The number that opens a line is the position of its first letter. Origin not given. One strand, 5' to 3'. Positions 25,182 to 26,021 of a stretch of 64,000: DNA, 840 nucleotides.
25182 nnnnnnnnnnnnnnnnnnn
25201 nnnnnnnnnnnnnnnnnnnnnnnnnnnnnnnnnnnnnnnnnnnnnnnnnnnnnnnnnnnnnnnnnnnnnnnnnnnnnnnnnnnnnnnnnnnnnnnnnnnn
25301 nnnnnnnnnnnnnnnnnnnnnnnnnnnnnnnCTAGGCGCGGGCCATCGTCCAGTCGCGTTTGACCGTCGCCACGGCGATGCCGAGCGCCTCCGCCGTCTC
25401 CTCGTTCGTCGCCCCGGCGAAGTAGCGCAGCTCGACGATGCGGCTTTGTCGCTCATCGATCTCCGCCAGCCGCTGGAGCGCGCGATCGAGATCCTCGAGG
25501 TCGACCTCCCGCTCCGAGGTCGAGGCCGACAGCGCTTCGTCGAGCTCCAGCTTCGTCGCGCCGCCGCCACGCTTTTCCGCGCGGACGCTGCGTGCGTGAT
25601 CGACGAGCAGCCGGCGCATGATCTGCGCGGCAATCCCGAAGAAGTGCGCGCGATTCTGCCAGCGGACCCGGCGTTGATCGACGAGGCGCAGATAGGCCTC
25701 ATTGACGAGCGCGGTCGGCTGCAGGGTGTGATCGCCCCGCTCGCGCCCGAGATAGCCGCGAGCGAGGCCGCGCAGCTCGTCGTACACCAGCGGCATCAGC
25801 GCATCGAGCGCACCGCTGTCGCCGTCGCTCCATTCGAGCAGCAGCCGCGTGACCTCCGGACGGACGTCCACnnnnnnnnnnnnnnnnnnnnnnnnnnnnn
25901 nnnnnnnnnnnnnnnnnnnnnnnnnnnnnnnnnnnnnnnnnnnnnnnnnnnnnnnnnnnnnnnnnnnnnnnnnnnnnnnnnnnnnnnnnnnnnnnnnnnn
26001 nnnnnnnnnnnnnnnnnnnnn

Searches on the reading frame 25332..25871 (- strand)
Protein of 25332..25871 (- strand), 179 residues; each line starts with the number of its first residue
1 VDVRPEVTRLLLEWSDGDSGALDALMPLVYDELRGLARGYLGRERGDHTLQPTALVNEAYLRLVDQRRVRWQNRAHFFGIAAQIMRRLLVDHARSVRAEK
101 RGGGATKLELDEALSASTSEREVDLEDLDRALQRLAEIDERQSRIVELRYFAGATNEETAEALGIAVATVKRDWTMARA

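Call 7: search_protein_families(library=pfam, proteins=[window:25332-25871:-], max_evalue=1)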
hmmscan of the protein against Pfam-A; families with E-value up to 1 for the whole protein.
window:25332-25871:- (179 aa): 14 families
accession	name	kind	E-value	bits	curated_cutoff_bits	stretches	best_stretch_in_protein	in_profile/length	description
PF07638.17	Sigma70_ECF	-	1.3e-55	188.6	21.1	1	6-179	3-177/185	ECF sigma factor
PF08281.18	Sigma70_r4_2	-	2.5e-09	37.1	25.7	1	130-177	3-50/54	Sigma-70, region 4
PF04545.22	Sigma70_r4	-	1.3e-07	31.5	24.1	1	135-172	2-39/50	Sigma-70, region 4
PF02001.22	DUF134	-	0.0071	17.3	27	0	60-94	42-75/98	Protein of unknown function DUF134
PF09312.16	SurA_N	-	0.023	15.3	30.8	1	81-134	43-96/118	SurA N-terminal domain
PF19889.5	DUF6362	-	0.027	15.2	31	1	124-177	42-94/98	Domain of unknown function (DUF6362)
PF13518.12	HTH_28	-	0.043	14.3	25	1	144-174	4-32/52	Helix-turn-helix domain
PF11268.13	DUF3071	-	0.048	14.2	26.9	1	93-172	13-87/168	Protein of unknown function (DUF3071)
PF08220.18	HTH_DeoR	-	0.07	13.3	21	0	157-173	18-34/57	DeoR-like helix-turn-helix domain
PF13384.12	HTH_23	-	0.089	13.1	24.6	1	145-172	10-36/50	Homeodomain-like domain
PF02796.21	HTH_7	-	0.11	13.1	23.8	1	141-172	10-40/45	Helix-turn-helix domain of resolvase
PF13412.12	HTH_24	-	0.11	12.5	21.9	1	151-172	15-36/48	Winged helix-turn-helix DNA-binding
PF00196.25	GerE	-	0.14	12.2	23.5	1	151-171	15-35/57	Bacterial regulatory proteins, luxR family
PF20308.4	TPR-S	-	0.42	11.7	27.6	1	109-175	19-66/102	Tetratricopeptide Repeats-Sensor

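Call 8: search_protein_families(library=ncbifam, proteins=[window:25332-25871:-], max_evalue=1)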
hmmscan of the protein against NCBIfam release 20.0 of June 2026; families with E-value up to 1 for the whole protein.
window:25332-25871:- (179 aa): 58 families (the best 25 are shown)
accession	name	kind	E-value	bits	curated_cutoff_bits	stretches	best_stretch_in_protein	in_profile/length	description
TIGR02999.1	Sig-70_X6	subfamily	1.7e-65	220.3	126.15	1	6-179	3-176/183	ECF-type sigma factor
TIGR02937.1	sigma70-ECF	superfamily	4.4e-17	62.2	42.9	1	21-178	2-158/165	sigma-70 family RNA polymerase sigma factor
NF009166.1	PRK12513.1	equivalog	6.6e-11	42.3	206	1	9-171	11-172/193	RNA polymerase sigma factor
TIGR02983.1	SigE-fam_strep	subfamily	7.8e-11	42.1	141.55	1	54-174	35-147/162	SigE family RNA polymerase sigma factor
NF007227.0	PRK09645.1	subfamily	1.6e-10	41.2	202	1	26-172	15-157/177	sigma-70 family RNA polymerase sigma factor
NF058625.1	sigma_PG0214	equivalog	2.1e-09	37.3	130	1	55-178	34-154/170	GFO_1088 family ECF-type sigma factor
NF007228.0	PRK09646.1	subfamily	4.7e-08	32.9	226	1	9-171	19-176/194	ECF RNA polymerase sigma factor SigK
NF007216.0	PRK09638.1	equivalog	9.8e-08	31.9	194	1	8-171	6-160/180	RNA polymerase sigma factor SigY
NF009165.0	PRK12512.1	equivalog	2.2e-07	30.6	198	1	6-171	8-165/184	RNA polymerase sigma factor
NF007230.0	PRK09648.1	subfamily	3.5e-07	30.2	209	1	5-170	11-174/195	RNA polymerase sigma factor ShbA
TIGR02984.1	Sig-70_plancto1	subfamily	1.1e-06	28.4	183.75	1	16-175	3-178/189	RNA polymerase sigma-70 factor, Planctomycetaceae-specific subfamily 1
NF009176.0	PRK12524.1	equivalog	1.5e-06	28.2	264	1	10-171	16-170/196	RNA polymerase sigma factor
TIGR02985.1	Sig70_bacteroi1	subfamily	2.2e-06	28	126.4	1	56-177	32-154/162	RNA polymerase sigma-70 factor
NF005644.0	PRK07408.1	subfamily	3.9e-06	26.7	261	1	110-173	177-241/258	RNA polymerase sigma factor SigF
NF004113.0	PRK05602.1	equivalog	8.1e-06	25.6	208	1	10-169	35-185/211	RNA polymerase sigma factor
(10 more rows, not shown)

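Call 23: find_homologous_proteins(query=window:25332-25871:-, max_evalue=1e-30)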
Query window:25332-25871:- (179 aa): 7967 proteins with E <= 1e-30 among 8000 candidates; the best 120 are listed.
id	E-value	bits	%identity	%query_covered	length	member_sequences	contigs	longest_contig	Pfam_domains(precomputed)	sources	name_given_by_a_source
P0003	1.5e-107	375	99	100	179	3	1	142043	PF07638.18,PF04545.23,PF08281.19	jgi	jgi:RNA polymerase sigma factor (TIGR02999 family)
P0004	5.6e-100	350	92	100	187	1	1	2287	PF07638.18,PF04545.23,PF08281.19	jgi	-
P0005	1.3e-97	343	89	100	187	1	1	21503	PF07638.18,PF04545.23,PF08281.19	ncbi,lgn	-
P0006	2.0e-88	313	83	100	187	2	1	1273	PF07638.18,PF04545.23,PF08281.19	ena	-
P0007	2.6e-86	306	83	100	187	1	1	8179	PF07638.18,PF04545.23,PF08281.19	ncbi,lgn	-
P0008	1.3e-83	297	82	98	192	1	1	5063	PF07638.18,PF04545.23,PF08281.19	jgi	-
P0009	1.8e-83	297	82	98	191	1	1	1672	PF07638.18,PF04545.23,PF08281.19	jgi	jgi:RNA polymerase sigma factor (TIGR02999 family)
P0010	1.9e-82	293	82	98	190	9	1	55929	PF07638.18,PF04545.23,PF08281.19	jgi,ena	-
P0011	6.9e-82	292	81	98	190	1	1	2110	PF07638.18,PF04545.23,PF08281.19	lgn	-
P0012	2.9e-80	286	78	97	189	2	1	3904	PF07638.18,PF04545.23,PF08281.19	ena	-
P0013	1.2e-79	284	76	100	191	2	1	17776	PF07638.18,PF04545.23,PF08281.19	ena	-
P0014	2.8e-75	270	74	100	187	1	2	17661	PF07638.18,PF04545.23,PF08281.19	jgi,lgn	jgi:RNA polymerase sigma factor (TIGR02999 family)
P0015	4.6e-73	263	73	98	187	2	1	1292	PF07638.18,PF04545.23,PF08281.19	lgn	-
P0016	3.4e-71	257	70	100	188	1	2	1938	PF07638.18,PF04545.23,PF08281.19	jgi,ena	jgi:RNA polymerase sigma factor (TIGR02999 family)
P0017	8.0e-70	252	72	97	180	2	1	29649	PF07638.18,PF04545.23,PF08281.19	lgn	-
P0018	6.6e-68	246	68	97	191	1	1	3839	PF02001.22,PF07638.18,PF04545.23,PF08281.19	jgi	jgi:RNA polymerase sigma factor (TIGR02999 family)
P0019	9.1e-68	246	68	97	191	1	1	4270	PF02001.22,PF07638.18,PF04545.23,PF08281.19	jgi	jgi:RNA polymerase sigma factor (TIGR02999 family)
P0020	1.0e-67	245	69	98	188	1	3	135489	PF07638.18,PF04545.23,PF08281.19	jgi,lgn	jgi:RNA polymerase sigma factor (TIGR02999 family)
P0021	1.1e-67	245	69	98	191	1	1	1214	PF07638.18,PF04545.23,PF08281.19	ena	-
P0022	1.3e-67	245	69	98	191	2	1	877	PF07638.18,PF04545.23,PF08281.19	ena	-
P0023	1.7e-67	245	69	97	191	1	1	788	PF07638.18,PF04545.23,PF08281.19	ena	-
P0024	1.7e-67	245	68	97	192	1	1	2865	PF07638.18,PF04545.23,PF08281.19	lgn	-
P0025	2.0e-67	245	68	97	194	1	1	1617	PF07638.18,PF04545.23,PF08281.19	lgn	-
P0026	5.3e-67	243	64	100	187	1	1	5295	PF07638.18,PF04545.23,PF08281.19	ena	-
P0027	9.0e-67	242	70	97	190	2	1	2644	PF07638.18,PF04545.23,PF08281.19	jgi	jgi:RNA polymerase sigma factor (TIGR02999 family)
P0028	9.4e-67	242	68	97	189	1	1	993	PF07638.18,PF04545.23,PF08281.19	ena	-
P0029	1.6e-66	242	68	98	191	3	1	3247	PF07638.18,PF04545.23,PF08281.19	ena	-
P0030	1.7e-66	242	68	97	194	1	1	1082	PF07638.18,PF04545.23,PF08281.19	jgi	-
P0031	1.7e-66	242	69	97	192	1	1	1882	PF07638.18,PF04545.23,PF08281.19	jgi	jgi:RNA polymerase sigma factor (TIGR02999 family)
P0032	2.4e-66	241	67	97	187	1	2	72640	PF07638.18,PF04545.23,PF08281.19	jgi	jgi:RNA polymerase sigma factor (TIGR02999 family)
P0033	2.4e-66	241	68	97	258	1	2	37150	PF07638.18,PF04545.23,PF08281.19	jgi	jgi:RNA polymerase sigma-70 factor (ECF subfamily)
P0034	3.0e-66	241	68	97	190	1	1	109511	PF07638.18,PF04545.23,PF08281.19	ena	-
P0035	4.0e-66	240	68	98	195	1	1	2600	PF07638.18,PF04545.23,PF08281.19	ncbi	ncbi:MAG: sigma-70 family RNA polymerase sigma factor [Bryobacteraceae bacterium]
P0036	4.1e-66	240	65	98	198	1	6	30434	PF07638.18,PF04545.23,PF08281.19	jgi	jgi:RNA polymerase sigma factor (TIGR02999 family)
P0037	4.3e-66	240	66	97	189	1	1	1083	PF07638.18,PF04545.23,PF08281.19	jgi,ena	-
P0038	4.4e-66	240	66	97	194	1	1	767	PF07638.18,PF04545.23,PF08281.19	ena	-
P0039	5.2e-66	240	65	98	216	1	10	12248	PF07638.18,PF04545.23,PF08281.19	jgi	jgi:RNA polymerase sigma factor (TIGR02999 family)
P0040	5.8e-66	240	66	97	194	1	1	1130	PF07638.18,PF04545.23,PF08281.19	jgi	jgi:RNA polymerase sigma factor (TIGR02999 family)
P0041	7.0e-66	240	67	97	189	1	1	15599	PF07638.18,PF04545.23,PF08281.19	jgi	jgi:RNA polymerase sigma factor (TIGR02999 family)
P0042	8.1e-66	239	67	97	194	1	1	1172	PF07638.18,PF04545.23,PF08281.19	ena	-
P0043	1.2e-65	239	67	98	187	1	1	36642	PF07638.18,PF04545.23,PF08281.19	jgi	jgi:RNA polymerase sigma-70 factor (ECF subfamily)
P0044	1.4e-65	239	68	97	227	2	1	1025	PF07638.18,PF04545.23,PF08281.19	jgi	jgi:RNA polymerase sigma factor (TIGR02999 family)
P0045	1.4e-65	239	67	97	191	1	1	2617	PF07638.18,PF04545.23,PF08281.19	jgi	jgi:RNA polymerase sigma factor (TIGR02999 family)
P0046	1.7e-65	238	65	97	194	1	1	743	PF07638.18,PF04545.23,PF08281.19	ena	-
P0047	1.9e-65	238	66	97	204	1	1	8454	PF02001.22,PF07638.18,PF04545.23,PF08281.19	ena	-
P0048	2.3e-65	238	67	97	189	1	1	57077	PF07638.18,PF04545.23,PF08281.19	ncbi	ncbi:MAG: sigma-70 family RNA polymerase sigma factor [Pyrinomonadaceae bacterium]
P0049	3.2e-65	237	66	97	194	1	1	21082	PF07638.18,PF04545.23,PF08281.19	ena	-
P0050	3.2e-65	237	65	97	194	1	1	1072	PF07638.18,PF04545.23,PF08281.19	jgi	jgi:RNA polymerase sigma-70 factor (ECF subfamily)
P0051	4.2e-65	237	66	97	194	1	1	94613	PF07638.18,PF04545.23,PF08281.19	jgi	jgi:RNA polymerase sigma factor (TIGR02999 family)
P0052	4.3e-65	237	66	98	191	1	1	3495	PF07638.18,PF04545.23,PF08281.19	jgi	jgi:RNA polymerase sigma factor (TIGR02999 family)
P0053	4.5e-65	237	66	97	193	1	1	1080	PF07638.18,PF04545.23,PF08281.19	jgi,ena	-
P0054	4.6e-65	237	66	97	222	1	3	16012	PF07638.18,PF04545.23,PF08281.19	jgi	-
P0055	4.7e-65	237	67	96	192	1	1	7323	PF07638.18,PF04545.23,PF08281.19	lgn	-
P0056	5.1e-65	237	66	100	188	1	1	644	PF07638.18,PF04545.23,PF08281.19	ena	-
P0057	5.8e-65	237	69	97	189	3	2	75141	PF07638.18,PF04545.23,PF08281.19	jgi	jgi:RNA polymerase sigma factor (TIGR02999 family)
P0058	6.0e-65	237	66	97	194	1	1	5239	PF07638.18,PF04545.23,PF08281.19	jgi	jgi:RNA polymerase sigma-70 factor, ECF subfamily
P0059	6.0e-65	237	66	99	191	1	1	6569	PF07638.18,PF04545.23,PF08281.19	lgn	-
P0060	6.6e-65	236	66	97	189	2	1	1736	PF07638.18,PF04545.23,PF08281.19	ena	-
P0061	6.8e-65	236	66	97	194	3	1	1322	PF07638.18,PF04545.23,PF08281.19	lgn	-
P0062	7.4e-65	236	65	100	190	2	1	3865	PF07638.18,PF04545.23,PF08281.19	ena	-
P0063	7.8e-65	236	66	97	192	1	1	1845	PF07638.18,PF04545.23,PF08281.19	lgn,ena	-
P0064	8.4e-65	236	67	97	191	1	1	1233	PF07638.18,PF04545.23,PF08281.19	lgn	-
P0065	8.7e-65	236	67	96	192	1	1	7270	PF07638.18,PF04545.23,PF08281.19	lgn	-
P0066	8.8e-65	236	67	97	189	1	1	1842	PF07638.18,PF04545.23,PF08281.19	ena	-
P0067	8.8e-65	236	67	97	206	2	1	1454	PF07638.18,PF04545.23,PF08281.19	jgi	jgi:RNA polymerase sigma-70 factor (ECF subfamily)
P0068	9.9e-65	236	66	97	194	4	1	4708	PF07638.18,PF04545.23,PF08281.19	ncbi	ncbi:MAG: sigma-70 family RNA polymerase sigma factor [Acidobacteriota bacterium]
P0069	1.1e-64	236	66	97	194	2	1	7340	PF07638.18,PF04545.23,PF08281.19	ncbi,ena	-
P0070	1.1e-64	236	65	97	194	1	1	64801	PF07638.18,PF04545.23,PF08281.19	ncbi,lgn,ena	-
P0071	1.1e-64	236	65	97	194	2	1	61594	PF07638.18,PF08281.19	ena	-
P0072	1.2e-64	236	67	98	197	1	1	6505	PF07638.18,PF04545.23,PF08281.19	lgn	-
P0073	1.3e-64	235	66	97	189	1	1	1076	PF07638.18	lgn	-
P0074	1.5e-64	235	66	97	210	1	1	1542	PF07638.18,PF04545.23,PF08281.19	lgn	-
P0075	1.6e-64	235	66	97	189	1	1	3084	PF07638.18,PF04545.23,PF08281.19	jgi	jgi:RNA polymerase sigma factor (TIGR02999 family)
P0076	1.7e-64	235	66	97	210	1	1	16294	PF07638.18,PF04545.23,PF08281.19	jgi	jgi:RNA polymerase sigma factor (TIGR02999 family)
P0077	1.7e-64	235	65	98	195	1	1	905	PF07638.18,PF04545.23,PF08281.19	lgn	-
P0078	1.7e-64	235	66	97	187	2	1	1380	PF07638.18,PF04545.23,PF08281.19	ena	-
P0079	1.8e-64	235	66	97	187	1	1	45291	PF07638.18,PF04545.23,PF08281.19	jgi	jgi:RNA polymerase sigma-70 factor, ECF subfamily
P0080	1.9e-64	235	64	98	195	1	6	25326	PF07638.18,PF04545.23,PF08281.19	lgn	-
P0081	2.0e-64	235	65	97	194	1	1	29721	PF07638.18,PF08281.19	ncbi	ncbi:MAG: hypothetical protein V7641_4733 [Blastocatellia bacterium]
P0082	2.0e-64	235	65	100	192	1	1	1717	PF07638.18,PF04545.23,PF08281.19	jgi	-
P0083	2.3e-64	235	64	97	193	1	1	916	PF07638.18,PF08281.19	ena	-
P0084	2.3e-64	235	65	97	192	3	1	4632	PF07638.18,PF04545.23,PF08281.19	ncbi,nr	ncbi:MAG TPA: sigma-70 family RNA polymerase sigma factor [Blastocatellia bacterium]|nr:sigma-70 fam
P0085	2.5e-64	234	64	97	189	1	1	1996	PF07638.18,PF04545.23,PF08281.19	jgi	jgi:RNA polymerase sigma factor (TIGR02999 family)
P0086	2.6e-64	234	68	97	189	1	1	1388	PF12728.14,PF07638.18,PF04545.23,PF08281.19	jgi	-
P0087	2.6e-64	234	68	97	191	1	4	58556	PF07638.18,PF04545.23,PF08281.19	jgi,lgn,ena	jgi:RNA polymerase sigma factor (TIGR02999 family)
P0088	2.6e-64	234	64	97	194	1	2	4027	PF07638.18,PF04545.23,PF08281.19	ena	-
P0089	2.7e-64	234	66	98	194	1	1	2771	PF07638.18,PF04545.23,PF08281.19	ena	-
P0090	2.7e-64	234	64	97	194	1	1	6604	PF07638.18,PF04545.23,PF08281.19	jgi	jgi:RNA polymerase sigma-70 factor, ECF subfamily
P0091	2.8e-64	234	64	97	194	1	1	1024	PF07638.18,PF04545.23,PF08281.19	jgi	jgi:RNA polymerase sigma factor (TIGR02999 family)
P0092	3.0e-64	234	66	97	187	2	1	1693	PF07638.18,PF04545.23,PF08281.19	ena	-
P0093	3.1e-64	234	65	97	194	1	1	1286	PF07638.18,PF04545.23,PF08281.19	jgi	-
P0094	3.5e-64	234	65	97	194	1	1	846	PF07638.18,PF04545.23,PF08281.19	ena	-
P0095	3.6e-64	234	66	97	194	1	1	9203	PF07638.18,PF04545.23,PF08281.19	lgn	-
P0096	3.9e-64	234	69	97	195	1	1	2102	PF07638.18,PF04545.23,PF08281.19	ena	-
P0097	3.9e-64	234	65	97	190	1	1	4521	PF07638.18,PF04545.23,PF08281.19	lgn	-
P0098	3.9e-64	234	65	98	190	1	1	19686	PF07638.18,PF04545.23,PF08281.19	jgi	jgi:RNA polymerase sigma factor (TIGR02999 family)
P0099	3.9e-64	234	65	98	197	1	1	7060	PF07638.18,PF04545.23,PF08281.19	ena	-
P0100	3.9e-64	234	67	97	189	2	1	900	PF07638.18,PF04545.23,PF08281.19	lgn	-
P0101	3.9e-64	234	64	98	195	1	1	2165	PF07638.18,PF04545.23,PF08281.19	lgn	-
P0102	4.1e-64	234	66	100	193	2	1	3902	PF20432.5,PF07638.18,PF04545.23,PF08281.19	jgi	-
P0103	4.1e-64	234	63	97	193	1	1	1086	PF07638.18,PF04545.23,PF08281.19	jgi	jgi:RNA polymerase sigma factor (TIGR02999 family)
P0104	4.3e-64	234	66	99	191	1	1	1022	PF07638.18,PF04545.23,PF08281.19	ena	-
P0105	4.3e-64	234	65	98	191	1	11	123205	PF07638.18,PF04545.23,PF08281.19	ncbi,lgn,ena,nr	ncbi:MAG: sigma-70 family RNA polymerase sigma factor [Bryobacterales bacterium]|nr:sigma-70 family 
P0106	4.4e-64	234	66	97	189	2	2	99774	PF07638.18,PF04545.23,PF08281.19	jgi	jgi:RNA polymerase sigma factor (TIGR02999 family)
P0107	4.7e-64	234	67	97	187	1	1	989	PF07638.18,PF04545.23,PF08281.19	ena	-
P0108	4.8e-64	234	66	97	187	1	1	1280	PF07638.18,PF04545.23,PF08281.19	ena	-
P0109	4.9e-64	234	67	97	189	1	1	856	PF07638.18,PF04545.23,PF08281.19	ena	-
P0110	5.2e-64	233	64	97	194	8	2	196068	PF07638.18,PF04545.23,PF08281.19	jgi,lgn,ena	-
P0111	5.3e-64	233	62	100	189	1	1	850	PF07638.18,PF04545.23,PF08281.19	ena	-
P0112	5.4e-64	233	68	97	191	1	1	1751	PF07638.18,PF04545.23,PF08281.19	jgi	jgi:RNA polymerase sigma factor (TIGR02999 family)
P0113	5.4e-64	233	69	98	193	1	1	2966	PF07638.18,PF04545.23,PF08281.19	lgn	-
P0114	5.5e-64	233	66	98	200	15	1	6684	PF07638.18,PF04545.23,PF08281.19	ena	-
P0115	5.7e-64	233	65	98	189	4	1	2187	PF07638.18,PF04545.23,PF08281.19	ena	-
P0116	6.1e-64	233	67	98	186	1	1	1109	PF07638.18,PF04545.23,PF08281.19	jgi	-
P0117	6.4e-64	233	65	97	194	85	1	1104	PF07638.18,PF04545.23,PF08281.19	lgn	-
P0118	6.7e-64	233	65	97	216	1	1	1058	PF07638.18,PF04545.23,PF08281.19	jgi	jgi:RNA polymerase sigma factor (TIGR02999 family)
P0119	6.7e-64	233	65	97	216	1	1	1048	PF07638.18,PF04545.23,PF08281.19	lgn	-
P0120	7.1e-64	233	64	100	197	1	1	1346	PF07638.18,PF04545.23,PF08281.19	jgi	jgi:RNA polymerase sigma factor (TIGR02999 family)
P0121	7.2e-64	233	64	97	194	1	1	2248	PF07638.18,PF08281.19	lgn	-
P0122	7.4e-64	233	65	97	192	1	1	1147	PF07638.18,PF04545.23,PF08281.19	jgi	jgi:RNA polymerase sigma factor (TIGR02999 family)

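Call 28: find_encoding_contigs(protein=P0005, flank=6000, max_places=2)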
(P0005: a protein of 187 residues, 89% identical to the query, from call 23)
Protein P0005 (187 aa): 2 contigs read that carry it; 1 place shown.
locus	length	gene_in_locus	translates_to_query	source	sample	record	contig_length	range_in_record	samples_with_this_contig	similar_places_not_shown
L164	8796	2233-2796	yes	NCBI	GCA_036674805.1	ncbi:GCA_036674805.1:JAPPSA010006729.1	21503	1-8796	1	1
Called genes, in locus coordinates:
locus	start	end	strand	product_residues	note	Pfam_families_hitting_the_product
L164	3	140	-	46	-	?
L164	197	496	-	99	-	PF07045:DUF1330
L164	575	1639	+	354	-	PF12706:Lactamase_B_2 (weak), PF00753:Lactamase_B (weak)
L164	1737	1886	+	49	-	-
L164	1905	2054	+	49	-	-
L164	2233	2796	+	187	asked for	PF07638:Sigma70_ECF, PF08281:Sigma70_r4_2, PF04545:Sigma70_r4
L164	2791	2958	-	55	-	-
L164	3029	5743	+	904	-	PF13428:TPR_14 (faint), PF00069:Pkinase, PF07714:PK_Tyr_Ser-Thr, PF03109:ABC1 (weak), PF13374:TPR_10 (faint), PF00515:TPR_1 (faint), PF07719:TPR_2 (faint), PF13424:TPR_12 (weak), +2 more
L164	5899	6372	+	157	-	PF08719:NADAR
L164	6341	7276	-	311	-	PF08240:ADH_N, PF00107:ADH_zinc_N, PF13602:ADH_zinc_N_2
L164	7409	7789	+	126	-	PF00072:Response_reg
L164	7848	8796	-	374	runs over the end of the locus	-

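Call 29: find_encoding_contigs(protein=P0004, flank=6000, max_places=2)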
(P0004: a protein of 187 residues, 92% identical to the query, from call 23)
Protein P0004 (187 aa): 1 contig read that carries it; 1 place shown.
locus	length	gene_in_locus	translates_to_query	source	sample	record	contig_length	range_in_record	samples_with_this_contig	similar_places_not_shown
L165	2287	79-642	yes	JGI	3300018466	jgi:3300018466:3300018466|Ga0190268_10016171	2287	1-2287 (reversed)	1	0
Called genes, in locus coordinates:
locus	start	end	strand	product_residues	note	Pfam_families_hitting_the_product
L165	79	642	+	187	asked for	PF07638:Sigma70_ECF, PF08281:Sigma70_r4_2, PF04545:Sigma70_r4 (weak)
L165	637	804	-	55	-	-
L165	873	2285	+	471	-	?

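Call 30: find_encoding_contigs(protein=P0007, flank=6000, max_places=2)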
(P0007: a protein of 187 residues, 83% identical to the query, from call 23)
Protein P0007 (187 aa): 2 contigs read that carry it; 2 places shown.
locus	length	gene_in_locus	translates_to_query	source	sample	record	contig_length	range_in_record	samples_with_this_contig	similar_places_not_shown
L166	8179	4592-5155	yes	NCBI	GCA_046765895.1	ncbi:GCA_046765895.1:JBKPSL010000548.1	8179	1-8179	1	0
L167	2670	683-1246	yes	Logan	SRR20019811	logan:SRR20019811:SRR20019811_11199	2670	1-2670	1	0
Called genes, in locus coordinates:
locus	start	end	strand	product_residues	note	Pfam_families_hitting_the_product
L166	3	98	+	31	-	?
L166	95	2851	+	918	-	PF00675:Peptidase_M16, PF05193:Peptidase_M16_C, PF00675:Peptidase_M16, PF05193:Peptidase_M16_C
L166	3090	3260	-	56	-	-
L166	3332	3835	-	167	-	PF05724:TPMT (weak), PF03848:TehB, PF05175:MTS (faint), PF13489:Methyltransf_23 (weak), PF13847:Methyltransf_31, PF08241:Methyltransf_11, PF08242:Methyltransf_12, PF13649:Methyltransf_25, +1 more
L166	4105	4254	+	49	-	-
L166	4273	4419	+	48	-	-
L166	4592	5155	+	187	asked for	PF07638:Sigma70_ECF, PF08281:Sigma70_r4_2, PF04545:Sigma70_r4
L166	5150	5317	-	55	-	-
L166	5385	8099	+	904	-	PF13424:TPR_12 (faint), PF00069:Pkinase, PF01636:APH (faint), PF07714:PK_Tyr_Ser-Thr, PF03109:ABC1 (weak), PF13374:TPR_10 (faint), PF07719:TPR_2 (faint)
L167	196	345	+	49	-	-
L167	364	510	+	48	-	-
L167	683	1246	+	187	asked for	PF07638:Sigma70_ECF, PF08281:Sigma70_r4_2, PF04545:Sigma70_r4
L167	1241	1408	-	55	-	-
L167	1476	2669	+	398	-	?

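Call 31: find_encoding_contigs(protein=P0010, flank=6000, max_places=2)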
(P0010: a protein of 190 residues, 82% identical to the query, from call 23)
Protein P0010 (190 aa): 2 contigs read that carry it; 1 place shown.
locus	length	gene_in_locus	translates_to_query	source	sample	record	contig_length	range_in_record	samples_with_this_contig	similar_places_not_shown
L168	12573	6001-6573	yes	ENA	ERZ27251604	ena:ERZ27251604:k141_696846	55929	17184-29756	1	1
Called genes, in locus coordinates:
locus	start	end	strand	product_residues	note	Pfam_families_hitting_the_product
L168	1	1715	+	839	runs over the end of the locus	PF01339:CheB_methylest, PF03705:CheR_N, PF01739:CheR, PF08448:PAS_4 (faint), PF13596:PAS_10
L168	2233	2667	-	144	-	PF13560:HTH_31, PF01381:HTH_3, PF12844:HTH_19 (weak), PF13413:HTH_25 (weak), PF13443:HTH_26 (weak)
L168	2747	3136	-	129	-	PF00072:Response_reg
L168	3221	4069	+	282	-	PF09622:DUF2391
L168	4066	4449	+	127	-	-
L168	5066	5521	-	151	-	PF09339:HTH_IclR (faint), PF22381:Staph_reg_Sar_Rot (weak), PF01047:MarR, PF12802:MarR_2, PF13463:HTH_27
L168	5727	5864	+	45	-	-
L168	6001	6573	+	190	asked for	PF07638:Sigma70_ECF, PF08281:Sigma70_r4_2, PF04545:Sigma70_r4 (weak)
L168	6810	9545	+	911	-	PF00069:Pkinase, PF07714:PK_Tyr_Ser-Thr, PF03109:ABC1 (weak), PF13424:TPR_12 (faint), PF07719:TPR_2 (faint), PF13181:TPR_8 (faint)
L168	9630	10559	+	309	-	PF02685:Glucokinase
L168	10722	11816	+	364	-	PF01926:MMR_HSR1, PF02421:FeoB_N, PF06071:YchF-GTPase_C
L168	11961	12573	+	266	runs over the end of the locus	PF12146:Hydrolase_4, PF12697:Abhydrolase_6 (weak)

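Call 34: find_encoding_contigs(protein=P0013, flank=5000, max_places=2)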
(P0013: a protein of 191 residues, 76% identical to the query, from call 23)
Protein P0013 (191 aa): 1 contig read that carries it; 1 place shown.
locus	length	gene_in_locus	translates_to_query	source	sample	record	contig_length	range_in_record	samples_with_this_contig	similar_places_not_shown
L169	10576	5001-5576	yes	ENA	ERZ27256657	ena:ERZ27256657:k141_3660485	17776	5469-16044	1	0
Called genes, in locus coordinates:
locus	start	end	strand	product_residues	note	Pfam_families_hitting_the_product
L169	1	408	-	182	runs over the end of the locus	PF18914:DUF5666 (weak)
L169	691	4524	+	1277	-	PF02012:BNR (faint), PF15902:Sortilin-Vps10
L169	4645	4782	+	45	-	-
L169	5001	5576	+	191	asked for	PF07638:Sigma70_ECF, PF08281:Sigma70_r4_2, PF04545:Sigma70_r4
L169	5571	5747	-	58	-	-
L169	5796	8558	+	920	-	PF13374:TPR_10 (faint), PF13424:TPR_12 (faint), PF01636:APH (faint), PF00069:Pkinase, PF07714:PK_Tyr_Ser-Thr, PF03109:ABC1, PF07719:TPR_2 (faint)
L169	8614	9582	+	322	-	PF13620:CarboxypepD_reg, PF13715:CarbopepD_reg_2 (weak)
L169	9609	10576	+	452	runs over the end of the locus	PF00202:Aminotran_3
